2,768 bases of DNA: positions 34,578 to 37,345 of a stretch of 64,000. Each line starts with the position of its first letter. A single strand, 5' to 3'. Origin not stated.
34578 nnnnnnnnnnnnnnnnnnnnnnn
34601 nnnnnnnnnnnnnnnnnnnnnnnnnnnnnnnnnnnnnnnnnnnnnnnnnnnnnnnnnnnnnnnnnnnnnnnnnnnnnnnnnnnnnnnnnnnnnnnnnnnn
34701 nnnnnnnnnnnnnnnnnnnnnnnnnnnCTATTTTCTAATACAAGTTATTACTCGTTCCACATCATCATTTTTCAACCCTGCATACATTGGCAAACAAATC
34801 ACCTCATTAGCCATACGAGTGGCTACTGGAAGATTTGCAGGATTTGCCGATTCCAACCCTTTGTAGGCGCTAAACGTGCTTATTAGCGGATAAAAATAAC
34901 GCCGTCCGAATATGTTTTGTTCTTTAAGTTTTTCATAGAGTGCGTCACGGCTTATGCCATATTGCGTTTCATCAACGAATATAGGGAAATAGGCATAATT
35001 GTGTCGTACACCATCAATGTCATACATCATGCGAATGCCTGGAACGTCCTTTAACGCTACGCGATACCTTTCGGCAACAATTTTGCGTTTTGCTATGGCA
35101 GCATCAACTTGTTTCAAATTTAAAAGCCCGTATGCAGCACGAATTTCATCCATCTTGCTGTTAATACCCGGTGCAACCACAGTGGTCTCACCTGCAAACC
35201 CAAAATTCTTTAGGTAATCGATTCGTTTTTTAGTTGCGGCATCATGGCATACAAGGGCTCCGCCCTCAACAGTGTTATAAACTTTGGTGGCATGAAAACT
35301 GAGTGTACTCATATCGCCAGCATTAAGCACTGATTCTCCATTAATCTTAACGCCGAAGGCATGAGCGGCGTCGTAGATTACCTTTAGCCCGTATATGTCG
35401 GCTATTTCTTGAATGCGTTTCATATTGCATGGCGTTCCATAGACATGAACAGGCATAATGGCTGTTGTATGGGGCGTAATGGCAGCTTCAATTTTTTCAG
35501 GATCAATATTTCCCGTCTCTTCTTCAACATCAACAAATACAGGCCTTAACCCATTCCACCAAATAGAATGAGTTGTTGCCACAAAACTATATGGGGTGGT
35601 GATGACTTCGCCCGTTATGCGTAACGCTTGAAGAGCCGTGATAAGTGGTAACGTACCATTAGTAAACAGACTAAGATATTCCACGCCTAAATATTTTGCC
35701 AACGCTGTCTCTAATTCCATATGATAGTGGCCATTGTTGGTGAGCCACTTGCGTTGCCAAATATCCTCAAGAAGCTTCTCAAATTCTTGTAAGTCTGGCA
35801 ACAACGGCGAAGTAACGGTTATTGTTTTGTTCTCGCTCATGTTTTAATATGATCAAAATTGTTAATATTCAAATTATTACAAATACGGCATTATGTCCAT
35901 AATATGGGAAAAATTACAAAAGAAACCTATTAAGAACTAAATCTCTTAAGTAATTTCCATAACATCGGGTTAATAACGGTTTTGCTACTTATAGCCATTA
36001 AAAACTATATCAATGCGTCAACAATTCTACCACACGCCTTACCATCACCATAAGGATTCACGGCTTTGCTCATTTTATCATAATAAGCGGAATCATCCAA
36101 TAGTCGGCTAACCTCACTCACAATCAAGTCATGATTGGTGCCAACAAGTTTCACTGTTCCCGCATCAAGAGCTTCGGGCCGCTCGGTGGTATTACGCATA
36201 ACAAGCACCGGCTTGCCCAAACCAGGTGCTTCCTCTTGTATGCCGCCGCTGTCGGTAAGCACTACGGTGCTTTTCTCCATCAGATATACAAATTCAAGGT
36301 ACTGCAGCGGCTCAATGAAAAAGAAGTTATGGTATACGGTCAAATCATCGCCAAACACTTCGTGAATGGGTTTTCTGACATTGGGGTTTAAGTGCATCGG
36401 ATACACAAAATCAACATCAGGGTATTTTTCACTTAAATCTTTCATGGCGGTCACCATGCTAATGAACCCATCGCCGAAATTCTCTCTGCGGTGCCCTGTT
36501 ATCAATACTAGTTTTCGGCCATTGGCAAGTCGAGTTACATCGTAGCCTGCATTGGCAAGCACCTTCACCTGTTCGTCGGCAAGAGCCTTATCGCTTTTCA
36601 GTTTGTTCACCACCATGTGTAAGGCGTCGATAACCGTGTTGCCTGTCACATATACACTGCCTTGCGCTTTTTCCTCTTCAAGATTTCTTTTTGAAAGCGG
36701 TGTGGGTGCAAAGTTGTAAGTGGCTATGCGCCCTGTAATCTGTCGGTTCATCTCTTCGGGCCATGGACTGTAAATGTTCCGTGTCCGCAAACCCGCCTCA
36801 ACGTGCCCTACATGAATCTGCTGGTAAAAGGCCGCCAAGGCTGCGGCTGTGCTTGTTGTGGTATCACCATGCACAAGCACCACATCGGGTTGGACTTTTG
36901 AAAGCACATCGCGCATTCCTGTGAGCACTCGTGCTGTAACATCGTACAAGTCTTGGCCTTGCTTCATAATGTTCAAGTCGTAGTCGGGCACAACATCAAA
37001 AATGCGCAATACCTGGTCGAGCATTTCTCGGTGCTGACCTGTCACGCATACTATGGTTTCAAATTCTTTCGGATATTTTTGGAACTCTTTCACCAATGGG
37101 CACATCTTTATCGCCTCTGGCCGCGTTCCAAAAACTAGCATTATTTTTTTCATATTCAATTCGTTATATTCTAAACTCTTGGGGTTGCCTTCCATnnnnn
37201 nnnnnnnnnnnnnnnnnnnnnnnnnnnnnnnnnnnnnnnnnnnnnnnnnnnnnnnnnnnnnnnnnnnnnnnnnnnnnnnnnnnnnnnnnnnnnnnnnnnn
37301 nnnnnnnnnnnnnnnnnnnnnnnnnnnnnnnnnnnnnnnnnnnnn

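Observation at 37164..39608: Candidate undescribed 3-gene defence module: 123-aa helical protein, Abi-alpha protein, 394-aa NTD-HEPN protein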

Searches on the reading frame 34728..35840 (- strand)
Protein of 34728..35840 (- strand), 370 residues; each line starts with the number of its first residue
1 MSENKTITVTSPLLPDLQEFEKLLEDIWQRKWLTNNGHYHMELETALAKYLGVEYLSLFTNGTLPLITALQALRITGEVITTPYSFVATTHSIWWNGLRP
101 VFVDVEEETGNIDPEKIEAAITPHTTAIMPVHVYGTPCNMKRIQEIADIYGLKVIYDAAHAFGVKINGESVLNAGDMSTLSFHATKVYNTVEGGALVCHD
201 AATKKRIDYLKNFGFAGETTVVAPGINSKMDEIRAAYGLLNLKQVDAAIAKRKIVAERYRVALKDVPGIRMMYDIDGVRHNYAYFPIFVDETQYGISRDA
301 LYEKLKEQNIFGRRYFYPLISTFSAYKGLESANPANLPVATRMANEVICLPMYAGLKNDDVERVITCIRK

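Call 72: search_protein_families(library=pfam, proteins=[window:34728-35840:-], max_evalue=0.00001)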
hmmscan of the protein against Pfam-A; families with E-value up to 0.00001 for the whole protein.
window:34728-35840:- (370 aa): 2 families
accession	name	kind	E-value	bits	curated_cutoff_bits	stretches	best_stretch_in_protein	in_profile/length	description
PF01041.23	DegT_DnrJ_EryC1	-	3e-102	343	19.8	1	19-369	6-360/360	DegT/DnrJ/EryC1/StrS aminotransferase family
PF01212.27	Beta_elim_lyase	-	1.3e-06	28.4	27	1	41-269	35-271/288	Beta-eliminating lyase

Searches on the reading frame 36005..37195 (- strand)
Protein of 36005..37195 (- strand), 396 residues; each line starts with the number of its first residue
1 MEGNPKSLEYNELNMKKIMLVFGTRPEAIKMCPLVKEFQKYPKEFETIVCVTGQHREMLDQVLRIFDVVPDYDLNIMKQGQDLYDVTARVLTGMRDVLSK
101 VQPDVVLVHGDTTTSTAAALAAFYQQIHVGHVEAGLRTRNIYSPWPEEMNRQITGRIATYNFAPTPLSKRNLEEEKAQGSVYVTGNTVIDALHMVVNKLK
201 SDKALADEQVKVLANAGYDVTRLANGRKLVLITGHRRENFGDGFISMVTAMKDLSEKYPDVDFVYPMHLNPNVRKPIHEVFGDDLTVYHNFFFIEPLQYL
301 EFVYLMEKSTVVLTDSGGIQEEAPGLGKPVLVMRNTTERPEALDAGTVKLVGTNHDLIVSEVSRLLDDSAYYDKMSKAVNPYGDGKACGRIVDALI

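Call 72: search_protein_families(library=pfam, proteins=[window:36005-37195:-], max_evalue=0.00001)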
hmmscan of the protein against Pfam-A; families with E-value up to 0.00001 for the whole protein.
window:36005-37195:- (396 aa): 1 family
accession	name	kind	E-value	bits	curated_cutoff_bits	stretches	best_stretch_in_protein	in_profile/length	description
PF02350.25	Epimerase_2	-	1.4e-114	383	30.6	1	43-395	7-346/347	UDP-N-acetylglucosamine 2-epimerase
